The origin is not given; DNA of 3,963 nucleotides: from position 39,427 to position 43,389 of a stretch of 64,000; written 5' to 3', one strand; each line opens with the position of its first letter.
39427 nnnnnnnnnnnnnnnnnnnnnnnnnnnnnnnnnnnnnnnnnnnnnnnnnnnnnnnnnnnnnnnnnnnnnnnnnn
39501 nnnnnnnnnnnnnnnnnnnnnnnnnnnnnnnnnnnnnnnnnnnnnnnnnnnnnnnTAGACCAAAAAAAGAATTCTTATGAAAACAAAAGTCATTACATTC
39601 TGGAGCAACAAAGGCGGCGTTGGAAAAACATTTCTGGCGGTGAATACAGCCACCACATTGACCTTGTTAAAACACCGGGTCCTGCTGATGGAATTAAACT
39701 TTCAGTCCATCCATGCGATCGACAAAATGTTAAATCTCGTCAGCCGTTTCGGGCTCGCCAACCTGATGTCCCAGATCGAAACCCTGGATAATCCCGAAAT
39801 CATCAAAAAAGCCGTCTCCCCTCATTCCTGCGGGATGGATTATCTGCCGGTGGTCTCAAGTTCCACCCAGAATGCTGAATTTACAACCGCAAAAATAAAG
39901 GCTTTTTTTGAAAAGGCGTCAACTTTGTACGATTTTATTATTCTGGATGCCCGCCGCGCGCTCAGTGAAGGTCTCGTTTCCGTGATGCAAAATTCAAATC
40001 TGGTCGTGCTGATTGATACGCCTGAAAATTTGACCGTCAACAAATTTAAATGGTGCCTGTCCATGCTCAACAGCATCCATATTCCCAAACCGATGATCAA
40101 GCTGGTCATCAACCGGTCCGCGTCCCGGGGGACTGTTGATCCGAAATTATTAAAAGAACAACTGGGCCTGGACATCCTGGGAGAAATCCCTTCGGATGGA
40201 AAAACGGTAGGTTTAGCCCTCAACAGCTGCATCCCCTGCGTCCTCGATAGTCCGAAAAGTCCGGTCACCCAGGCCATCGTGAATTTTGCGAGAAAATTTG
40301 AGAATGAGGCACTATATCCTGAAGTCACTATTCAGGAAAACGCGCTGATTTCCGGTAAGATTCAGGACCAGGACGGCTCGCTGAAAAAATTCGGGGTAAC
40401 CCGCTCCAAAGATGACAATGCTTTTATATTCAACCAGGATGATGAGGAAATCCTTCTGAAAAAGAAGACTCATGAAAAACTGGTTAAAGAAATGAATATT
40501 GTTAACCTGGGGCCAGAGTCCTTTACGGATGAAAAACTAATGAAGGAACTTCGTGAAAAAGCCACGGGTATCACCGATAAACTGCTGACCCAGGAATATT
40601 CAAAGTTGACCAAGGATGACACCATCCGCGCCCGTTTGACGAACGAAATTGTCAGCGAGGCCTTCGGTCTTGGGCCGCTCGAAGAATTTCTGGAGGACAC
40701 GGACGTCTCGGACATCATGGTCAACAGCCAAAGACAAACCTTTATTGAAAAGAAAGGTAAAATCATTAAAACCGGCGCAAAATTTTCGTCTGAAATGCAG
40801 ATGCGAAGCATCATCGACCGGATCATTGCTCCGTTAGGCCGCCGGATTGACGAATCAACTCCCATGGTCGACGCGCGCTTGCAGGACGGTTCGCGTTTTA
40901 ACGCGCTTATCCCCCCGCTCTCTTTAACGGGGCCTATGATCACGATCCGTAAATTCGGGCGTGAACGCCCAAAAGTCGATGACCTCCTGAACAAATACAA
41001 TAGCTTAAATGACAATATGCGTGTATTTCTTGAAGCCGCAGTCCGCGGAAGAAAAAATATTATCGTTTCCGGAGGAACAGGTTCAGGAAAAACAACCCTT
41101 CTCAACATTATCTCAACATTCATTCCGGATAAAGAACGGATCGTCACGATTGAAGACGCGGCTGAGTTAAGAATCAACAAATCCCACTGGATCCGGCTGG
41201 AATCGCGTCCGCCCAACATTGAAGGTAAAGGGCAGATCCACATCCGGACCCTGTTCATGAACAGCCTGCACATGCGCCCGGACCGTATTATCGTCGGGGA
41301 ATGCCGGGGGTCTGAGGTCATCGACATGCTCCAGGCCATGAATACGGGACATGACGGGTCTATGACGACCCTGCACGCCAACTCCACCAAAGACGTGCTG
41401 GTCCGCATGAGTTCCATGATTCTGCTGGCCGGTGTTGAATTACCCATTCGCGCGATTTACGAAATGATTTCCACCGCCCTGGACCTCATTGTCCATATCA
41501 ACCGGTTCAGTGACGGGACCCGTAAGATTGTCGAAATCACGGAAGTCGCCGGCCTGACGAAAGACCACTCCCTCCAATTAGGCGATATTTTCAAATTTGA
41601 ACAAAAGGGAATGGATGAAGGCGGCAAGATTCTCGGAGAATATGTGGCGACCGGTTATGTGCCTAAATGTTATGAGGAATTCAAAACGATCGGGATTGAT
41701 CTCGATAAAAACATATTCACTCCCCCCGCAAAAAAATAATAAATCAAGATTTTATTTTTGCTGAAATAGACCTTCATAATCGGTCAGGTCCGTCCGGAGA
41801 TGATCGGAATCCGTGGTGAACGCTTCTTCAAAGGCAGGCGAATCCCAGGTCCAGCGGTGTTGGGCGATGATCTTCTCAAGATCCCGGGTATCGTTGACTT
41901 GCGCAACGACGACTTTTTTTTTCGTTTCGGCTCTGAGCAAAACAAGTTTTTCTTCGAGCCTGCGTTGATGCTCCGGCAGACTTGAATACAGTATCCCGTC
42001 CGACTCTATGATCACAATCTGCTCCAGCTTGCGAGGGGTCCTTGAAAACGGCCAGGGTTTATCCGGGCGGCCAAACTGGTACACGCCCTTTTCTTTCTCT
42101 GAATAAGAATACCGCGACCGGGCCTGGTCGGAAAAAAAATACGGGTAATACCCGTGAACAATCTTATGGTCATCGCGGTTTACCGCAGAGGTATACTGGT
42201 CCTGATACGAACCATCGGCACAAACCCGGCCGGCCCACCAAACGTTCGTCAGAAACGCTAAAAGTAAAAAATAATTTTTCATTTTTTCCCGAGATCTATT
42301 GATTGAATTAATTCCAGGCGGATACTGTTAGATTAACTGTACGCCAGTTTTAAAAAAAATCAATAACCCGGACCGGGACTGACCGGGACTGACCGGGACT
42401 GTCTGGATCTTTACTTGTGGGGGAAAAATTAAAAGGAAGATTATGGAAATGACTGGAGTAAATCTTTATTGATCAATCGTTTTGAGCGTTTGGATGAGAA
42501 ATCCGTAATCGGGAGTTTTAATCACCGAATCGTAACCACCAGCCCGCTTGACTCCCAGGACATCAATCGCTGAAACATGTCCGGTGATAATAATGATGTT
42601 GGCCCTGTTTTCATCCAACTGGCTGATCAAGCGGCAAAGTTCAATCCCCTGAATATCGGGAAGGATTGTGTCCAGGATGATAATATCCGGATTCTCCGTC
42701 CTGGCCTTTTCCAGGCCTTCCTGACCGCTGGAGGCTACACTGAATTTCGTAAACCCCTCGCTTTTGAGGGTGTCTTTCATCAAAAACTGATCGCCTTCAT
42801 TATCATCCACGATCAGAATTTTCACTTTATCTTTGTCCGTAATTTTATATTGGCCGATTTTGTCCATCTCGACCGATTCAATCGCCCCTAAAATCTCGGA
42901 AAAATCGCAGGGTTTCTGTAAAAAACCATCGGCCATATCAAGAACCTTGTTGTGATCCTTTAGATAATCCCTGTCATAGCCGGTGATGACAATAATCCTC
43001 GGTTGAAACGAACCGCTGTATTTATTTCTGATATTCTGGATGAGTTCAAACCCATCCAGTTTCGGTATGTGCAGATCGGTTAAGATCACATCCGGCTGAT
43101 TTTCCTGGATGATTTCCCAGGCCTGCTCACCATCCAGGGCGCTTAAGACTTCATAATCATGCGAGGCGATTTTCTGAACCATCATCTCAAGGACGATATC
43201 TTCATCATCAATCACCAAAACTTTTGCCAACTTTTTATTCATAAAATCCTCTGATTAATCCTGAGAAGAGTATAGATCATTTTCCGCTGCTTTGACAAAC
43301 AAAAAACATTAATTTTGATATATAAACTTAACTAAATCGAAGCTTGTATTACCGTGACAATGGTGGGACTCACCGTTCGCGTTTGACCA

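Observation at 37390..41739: Orphan tandem pair of TadZ(CpaE)-TadA(CpaF) fusion ATPases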

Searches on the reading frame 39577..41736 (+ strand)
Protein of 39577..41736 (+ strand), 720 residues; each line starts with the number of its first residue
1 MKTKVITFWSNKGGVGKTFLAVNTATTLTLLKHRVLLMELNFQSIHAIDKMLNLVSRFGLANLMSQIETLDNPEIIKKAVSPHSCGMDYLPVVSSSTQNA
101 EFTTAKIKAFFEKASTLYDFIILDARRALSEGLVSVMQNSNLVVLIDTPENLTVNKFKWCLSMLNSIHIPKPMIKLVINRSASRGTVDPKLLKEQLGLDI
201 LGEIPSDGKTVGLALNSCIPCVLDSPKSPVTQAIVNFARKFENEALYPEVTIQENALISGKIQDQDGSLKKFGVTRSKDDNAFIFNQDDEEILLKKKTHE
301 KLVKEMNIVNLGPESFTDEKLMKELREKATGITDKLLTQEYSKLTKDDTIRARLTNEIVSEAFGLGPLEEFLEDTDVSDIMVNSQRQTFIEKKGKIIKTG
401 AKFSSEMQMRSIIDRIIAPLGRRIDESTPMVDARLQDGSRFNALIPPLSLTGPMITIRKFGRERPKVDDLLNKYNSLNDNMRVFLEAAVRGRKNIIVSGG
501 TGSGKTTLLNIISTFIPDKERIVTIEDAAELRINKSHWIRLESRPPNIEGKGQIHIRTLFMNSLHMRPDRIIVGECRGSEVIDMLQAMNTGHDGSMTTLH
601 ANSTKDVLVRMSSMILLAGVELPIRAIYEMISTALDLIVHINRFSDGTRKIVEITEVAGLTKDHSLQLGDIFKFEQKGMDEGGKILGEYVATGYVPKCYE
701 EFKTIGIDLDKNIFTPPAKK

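Call 5: search_protein_families(library=pfam, proteins=[window:39577-41736:+], max_evalue=0.01)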
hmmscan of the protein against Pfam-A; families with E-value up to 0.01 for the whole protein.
window:39577-41736:+ (720 aa): 13 families
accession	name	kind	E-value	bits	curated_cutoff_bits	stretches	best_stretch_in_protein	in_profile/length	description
PF00437.27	T2SSE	-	2.9e-55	187.9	24.9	1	364-642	4-278/370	Type II/IV secretion system protein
PF01656.29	CbiA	-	6.3e-11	42.8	25.4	1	6-207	1-112/125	CobQ/CobB/MinD/ParA nucleotide binding domain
PF13614.12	AAA_31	-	7.7e-11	42.7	27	1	3-165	1-165/177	AAA domain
PF10609.15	ParA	-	1.3e-08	35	27.1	1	4-240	4-244/246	NUBPL iron-transfer P-loop NTPase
PF13191.12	AAA_16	-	7.4e-05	23.8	32.6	1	484-530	15-62/167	AAA ATPase domain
PF00005.33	ABC_tran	-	0.00011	23.2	25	1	493-528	12-47/137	ABC transporter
PF01078.27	Mg_chelatase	-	0.00024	21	20.3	1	481-529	11-59/207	Magnesium chelatase, subunit ChlI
PF13401.12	AAA_22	-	0.00084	20.1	27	0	491-519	4-33/130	AAA domain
PF20720.3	nSTAND3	-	0.0019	18.3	27.2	0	491-531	16-57/155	Novel STAND NTPase 3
PF13245.12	AAA_19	-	0.0042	17.7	25.1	0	491-519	10-38/134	AAA domain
PF02374.21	ArsA_ATPase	-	0.0052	16.5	24.3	0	7-38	4-35/305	Anion-transporting ATPase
PF25199.1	nSTAND_NTPase5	-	0.0082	16.4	34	0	485-539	34-90/145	Novel STAND NTPase 5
PF13555.12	AAA_29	-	0.0098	16.1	27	0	491-518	23-49/61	P-loop containing region of AAA domain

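Call 7: search_protein_families(library=ncbifam, proteins=[window:39577-41736:+], max_evalue=0.01)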
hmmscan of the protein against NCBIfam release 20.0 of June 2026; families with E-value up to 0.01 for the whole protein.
window:39577-41736:+ (720 aa): 40 families (the best 25 are shown)
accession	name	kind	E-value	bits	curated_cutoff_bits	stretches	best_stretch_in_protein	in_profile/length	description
TIGR03819.1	heli_sec_ATPase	hypoth_equivalog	4.5e-93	312.1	373.15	1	338-655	26-339/340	TadA family conjugal transfer-associated ATPase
TIGR02788.1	VirB11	equivalog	6.4e-63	212.6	249.95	2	479-654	131-306/308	P-type DNA transfer ATPase VirB11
TIGR02782.1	TrbB_P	equivalog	1.1e-58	199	304.55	1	369-662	15-298/303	P-type conjugative transfer ATPase TrbB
NF010475.0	PRK13900.1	equivalog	1.2e-53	182.3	389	2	467-655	136-323/333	type IV secretion system ATPase VirB11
NF058587.1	archaellum_moto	equivalog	4.4e-52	177.5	550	1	319-674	93-451/527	archaellum flagellar ATPase motor FlaI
NF010469.0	PRK13894.1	subfamily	3.8e-51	174.3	508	1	367-662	26-312/320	conjugal transfer ATPase TrbB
NF010407.0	PRK13833.1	subfamily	5.7e-45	154.1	499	1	368-662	22-305/323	conjugal transfer protein TrbB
NF053672.1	bindosome_BasE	exception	8.2e-38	130.4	1000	1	398-659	176-432/512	bindosome assembly system ATPase subunit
NF010425.0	PRK13851.1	equivalog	2.9e-36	125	461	2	469-646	141-317/344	type IV secretion system protein VirB11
TIGR01968.1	minD_bact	equivalog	1.3e-17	64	212.9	1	4-257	2-253/261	septum site-determining protein MinD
TIGR01969.1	minD_arch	subfamily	2e-16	59.9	201.75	1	5-248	2-237/251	cell division ATPase MinD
NF041000.1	ATPase_ComGA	equivalog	4.8e-15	55.3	300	1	489-615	124-246/267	competence type IV pilus ATPase ComGA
TIGR01420.1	pilT_fam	subfamily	1.6e-14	53.9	319.1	1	373-613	10-241/343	PilT/PilU family type 4a pilus ATPase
NF007755.0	PRK10436.1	equivalog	1.1e-12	47.4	617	1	483-615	210-336/465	type II secretion system protein GspE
TIGR02525.1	plasmid_TraJ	equivalog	7.3e-12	44.9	368.3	1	496-652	153-308/372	plasmid transfer ATPase TraJ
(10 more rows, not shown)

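Call 41: find_homologous_proteins(query=window:39577-41736:+, max_evalue=1e-100)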
Query window:39577-41736:+ (720 aa): 7767 proteins with E <= 1e-100 among 8000 candidates; the best 120 are listed.
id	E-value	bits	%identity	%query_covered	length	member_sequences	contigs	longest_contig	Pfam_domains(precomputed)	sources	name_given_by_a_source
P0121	0.0e+0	1590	100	100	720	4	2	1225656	PF10609.16,PF01656.30,PF00437.27,PF13614.13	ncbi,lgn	ncbi:MAG: ATPase, T2SS/T4P/T4SS family [Candidatus Omnitrophota bacterium]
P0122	0.0e+0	1366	85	100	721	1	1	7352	PF10609.16,PF01656.30,PF00437.27,PF13614.13,PF13191.13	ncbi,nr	ncbi:MAG: Flp pilus assembly complex ATPase component TadA [Candidatus Omnitrophica bacterium]|nr:Fl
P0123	0.0e+0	1211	76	100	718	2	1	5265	PF10609.16,PF01656.30,PF00437.27,PF13614.13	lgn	-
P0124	0.0e+0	1195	73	100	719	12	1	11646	PF10609.16,PF01656.30,PF00437.27,PF13614.13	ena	-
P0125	0.0e+0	1079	68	99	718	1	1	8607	PF10609.16,PF01656.30,PF00437.27,PF13614.13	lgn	-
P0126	0.0e+0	1052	66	100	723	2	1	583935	PF10609.16,PF01656.30,PF00437.27,PF13614.13,PF06564.19,PF27713.1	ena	-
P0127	0.0e+0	1051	66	99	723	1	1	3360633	PF10609.16,PF01656.30,PF00437.27,PF13614.13,PF27713.1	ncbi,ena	-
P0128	0.0e+0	1051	65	99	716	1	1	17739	PF10609.16,PF01656.30,PF00437.27,PF13614.13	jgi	jgi:pilus assembly protein CpaF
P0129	0.0e+0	1050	66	100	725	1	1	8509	PF10609.16,PF01656.30,PF00437.27,PF13614.13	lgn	-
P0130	0.0e+0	1038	66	99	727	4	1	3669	PF10609.16,PF01656.30,PF00437.27,PF13614.13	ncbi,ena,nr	ncbi:MAG TPA: ATPase, T2SS/T4P/T4SS family [Candidatus Omnitrophota bacterium]|nr:ATPase, T2SS/T4P/T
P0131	0.0e+0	1022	65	99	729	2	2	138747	PF10609.16,PF01656.30,PF00437.27,PF13614.13,PF06564.19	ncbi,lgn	-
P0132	0.0e+0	1020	65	99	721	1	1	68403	PF10609.16,PF01656.30,PF00437.27,PF13614.13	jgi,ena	-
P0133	5.4e-297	1005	63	99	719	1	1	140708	PF10609.16,PF01656.30,PF00437.27,PF13614.13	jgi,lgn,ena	-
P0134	3.9e-295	999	64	99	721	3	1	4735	PF10609.16,PF01656.30,PF00437.27,PF13614.13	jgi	-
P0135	3.1e-292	989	63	99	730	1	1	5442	PF10609.16,PF01656.30,PF00437.27,PF13614.13,PF27713.1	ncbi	-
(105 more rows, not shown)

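Call 42: find_encoding_contigs(protein=P0121, flank=1000, max_places=3)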
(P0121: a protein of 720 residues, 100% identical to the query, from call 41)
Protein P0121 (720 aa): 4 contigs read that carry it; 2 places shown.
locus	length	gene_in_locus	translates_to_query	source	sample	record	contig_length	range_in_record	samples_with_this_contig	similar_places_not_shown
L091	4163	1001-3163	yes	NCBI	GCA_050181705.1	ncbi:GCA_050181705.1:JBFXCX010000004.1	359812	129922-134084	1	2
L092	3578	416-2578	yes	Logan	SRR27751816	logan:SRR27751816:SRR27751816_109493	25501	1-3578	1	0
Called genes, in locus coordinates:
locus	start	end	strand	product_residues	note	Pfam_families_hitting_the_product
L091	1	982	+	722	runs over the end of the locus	PF01656:CbiA, PF10609:ParA, PF13614:AAA_31, PF27713:UCP018868 (faint), PF00437:T2SSE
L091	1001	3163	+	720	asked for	PF01656:CbiA, PF10609:ParA (weak), PF13614:AAA_31, PF00437:T2SSE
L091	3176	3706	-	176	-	-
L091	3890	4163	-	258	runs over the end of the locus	PF00072:Response_reg, PF23198:PDE8A_N (faint), PF00072:Response_reg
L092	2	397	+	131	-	?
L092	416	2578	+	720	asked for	PF01656:CbiA, PF10609:ParA (weak), PF13614:AAA_31, PF00437:T2SSE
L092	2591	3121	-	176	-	-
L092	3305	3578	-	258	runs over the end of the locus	PF00072:Response_reg, PF23198:PDE8A_N (faint), PF00072:Response_reg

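Call 44: list_cluster_members(proteins=[P0121, P0088, window:37390-39555:+])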
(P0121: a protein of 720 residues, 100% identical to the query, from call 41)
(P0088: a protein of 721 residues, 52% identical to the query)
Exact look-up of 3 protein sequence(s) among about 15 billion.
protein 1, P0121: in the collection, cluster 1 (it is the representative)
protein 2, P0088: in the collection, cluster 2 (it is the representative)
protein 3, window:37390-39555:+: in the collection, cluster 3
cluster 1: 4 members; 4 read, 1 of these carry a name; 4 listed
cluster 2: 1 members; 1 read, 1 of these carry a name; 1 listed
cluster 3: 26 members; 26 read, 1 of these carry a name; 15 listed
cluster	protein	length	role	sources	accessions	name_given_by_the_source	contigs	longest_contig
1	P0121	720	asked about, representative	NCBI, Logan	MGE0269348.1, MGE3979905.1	MAG: ATPase, T2SS/T4P/T4SS family [Candidatus Omnitrophota bacterium]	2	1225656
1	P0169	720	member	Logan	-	-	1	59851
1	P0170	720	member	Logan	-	-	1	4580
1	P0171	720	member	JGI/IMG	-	-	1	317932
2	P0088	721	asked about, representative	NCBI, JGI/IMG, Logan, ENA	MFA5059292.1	MAG: ATPase, T2SS/T4P/T4SS family [Candidatus Omnitrophota bacterium]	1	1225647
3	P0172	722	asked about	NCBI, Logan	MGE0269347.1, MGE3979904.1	MAG: ATPase, T2SS/T4P/T4SS family [Candidatus Omnitrophota bacterium]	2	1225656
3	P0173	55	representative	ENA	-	-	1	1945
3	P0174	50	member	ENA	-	-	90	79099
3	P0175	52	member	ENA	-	-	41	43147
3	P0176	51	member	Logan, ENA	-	-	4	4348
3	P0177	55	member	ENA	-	-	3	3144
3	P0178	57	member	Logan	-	-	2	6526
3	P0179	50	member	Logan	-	-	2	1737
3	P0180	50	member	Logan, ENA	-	-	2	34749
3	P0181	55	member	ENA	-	-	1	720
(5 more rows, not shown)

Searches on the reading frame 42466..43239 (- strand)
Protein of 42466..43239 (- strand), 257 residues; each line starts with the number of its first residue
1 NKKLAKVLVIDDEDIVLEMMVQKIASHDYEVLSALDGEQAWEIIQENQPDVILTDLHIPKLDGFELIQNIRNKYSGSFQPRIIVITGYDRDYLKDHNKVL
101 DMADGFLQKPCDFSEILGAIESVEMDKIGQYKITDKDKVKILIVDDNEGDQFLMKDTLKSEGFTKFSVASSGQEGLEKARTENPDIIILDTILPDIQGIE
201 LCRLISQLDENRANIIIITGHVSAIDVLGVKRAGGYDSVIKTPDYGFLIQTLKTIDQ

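Call 10: search_protein_families(library=pfam, proteins=[window:42466-43239:-], max_evalue=0.001)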
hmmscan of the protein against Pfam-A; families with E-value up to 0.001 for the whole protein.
window:42466-43239:- (257 aa): 2 families
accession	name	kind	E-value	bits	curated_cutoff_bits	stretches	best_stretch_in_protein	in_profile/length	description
PF00072.30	Response_reg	-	1.1e-45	154.8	30.2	2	7-120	1-110/111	Response regulator receiver domain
PF23198.2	PDE8A_N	-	1.9e-07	31.6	29.6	0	5-78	11-85/147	PDE8A-like, N-terminal domain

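Call 67: search_protein_families(library=ncbifam, proteins=[window:42466-43239:-], max_evalue=0.01)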
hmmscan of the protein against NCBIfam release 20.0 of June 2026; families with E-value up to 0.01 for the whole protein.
window:42466-43239:- (257 aa): 103 families (the best 25 are shown)
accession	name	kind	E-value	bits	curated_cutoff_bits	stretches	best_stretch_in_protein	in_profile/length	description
NF007135.0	PRK09581.1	equivalog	4.6e-32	111.4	474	2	5-123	3-119/457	PleD family two-component system response regulator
NF040534.1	resp_reg_YycF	equivalog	5.1e-30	104.4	340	2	6-120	2-111/231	response regulator YycF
NF041733.1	resp_reg_CseB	equivalog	8e-30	103.9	350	2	140-253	2-112/228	two-component system response regulator CseB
NF040689.1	MtrAB_MtrA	equivalog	5.5e-29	101.1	300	2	141-244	1-101/219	MtrAB system response regulator MtrA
TIGR02154.1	PhoB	equivalog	1e-28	100.2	296.2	2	5-123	3-119/226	phosphate regulon transcriptional regulator PhoB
NF045505.1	RR_RssB_Pseudo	equivalog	1.2e-27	97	700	2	4-111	5-108/394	two-component system response regulator RssB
NF045944.1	ResRegRpaBCyano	equivalog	8.6e-26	90.7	330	2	8-123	1-111/229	response regulator transcription factor RpaB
NF045717.1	DVU0259_DivK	exception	1.1e-25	90.1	160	2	5-121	3-113/117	DVU0259 family response regulator domain-containing protein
NF008469.0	PRK11361.1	equivalog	1.1e-24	86.9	714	2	5-115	5-111/461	acetoacetate metabolism transcriptional regulator AtoC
TIGR02875.1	spore_0_A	equivalog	6.1e-24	84.7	200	2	6-128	4-126/262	sporulation transcription factor Spo0A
NF046022.1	RespRegCpdRBruc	equivalog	4e-23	81.7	180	2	5-122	2-115/120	cell cycle two-component system response regulator CpdR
NF033117.2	vanR_ACDEGLN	exception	7e-23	81.4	350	2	7-132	1-120/226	VanR-ABDEGLN family response regulator transcription factor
NF007969.0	PRK10693.1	equivalog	1.1e-22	80.6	329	2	6-102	9-100/337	two-component system response regulator RssB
NF041367.1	CheY_Halo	equivalog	1.4e-22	80.2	200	2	7-123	1-113/114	chemotaxis protein CheY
NF033120.0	vanR_FM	exception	1.5e-22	80.4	460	2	6-116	5-110/231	vancomycin resistance response regulator transcription factor, VanR-F/VanR-M family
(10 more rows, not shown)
